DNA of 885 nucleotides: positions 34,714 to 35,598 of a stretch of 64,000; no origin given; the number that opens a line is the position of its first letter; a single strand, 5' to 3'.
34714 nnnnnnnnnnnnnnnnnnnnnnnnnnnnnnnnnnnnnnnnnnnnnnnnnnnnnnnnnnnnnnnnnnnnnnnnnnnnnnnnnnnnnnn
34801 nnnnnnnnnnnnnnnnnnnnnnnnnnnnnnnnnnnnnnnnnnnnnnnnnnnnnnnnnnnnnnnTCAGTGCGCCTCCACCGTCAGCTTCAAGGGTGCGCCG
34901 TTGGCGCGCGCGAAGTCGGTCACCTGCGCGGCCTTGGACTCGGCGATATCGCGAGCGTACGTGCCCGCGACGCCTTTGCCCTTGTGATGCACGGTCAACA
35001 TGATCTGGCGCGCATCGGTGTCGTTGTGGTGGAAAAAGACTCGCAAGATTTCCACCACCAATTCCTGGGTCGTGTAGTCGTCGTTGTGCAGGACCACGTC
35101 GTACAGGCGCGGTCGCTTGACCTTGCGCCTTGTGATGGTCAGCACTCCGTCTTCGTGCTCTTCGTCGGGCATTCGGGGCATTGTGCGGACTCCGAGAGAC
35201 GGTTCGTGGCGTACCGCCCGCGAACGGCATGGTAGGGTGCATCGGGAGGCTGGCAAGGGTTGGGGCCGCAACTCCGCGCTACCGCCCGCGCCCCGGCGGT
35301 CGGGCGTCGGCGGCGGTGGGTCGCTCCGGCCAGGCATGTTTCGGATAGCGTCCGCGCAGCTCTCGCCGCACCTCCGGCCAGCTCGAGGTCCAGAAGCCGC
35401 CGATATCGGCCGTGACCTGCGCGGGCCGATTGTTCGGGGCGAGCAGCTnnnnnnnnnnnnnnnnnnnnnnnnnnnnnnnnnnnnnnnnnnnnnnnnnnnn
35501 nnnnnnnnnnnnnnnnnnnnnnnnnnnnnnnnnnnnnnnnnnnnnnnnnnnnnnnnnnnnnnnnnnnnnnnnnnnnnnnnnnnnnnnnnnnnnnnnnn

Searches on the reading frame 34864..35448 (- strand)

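Call 52: search_protein_families(library=pfam, proteins=[window:34864-35448:-], max_evalue=0.001)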
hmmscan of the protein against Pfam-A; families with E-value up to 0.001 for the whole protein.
window:34864-35448:- (194 aa): 1 family
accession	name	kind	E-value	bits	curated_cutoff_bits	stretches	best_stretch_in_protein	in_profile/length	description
PF02617.22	ClpS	-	4.5e-30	103.7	23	1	111-190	1-80/80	ATP-dependent Clp protease adaptor protein ClpS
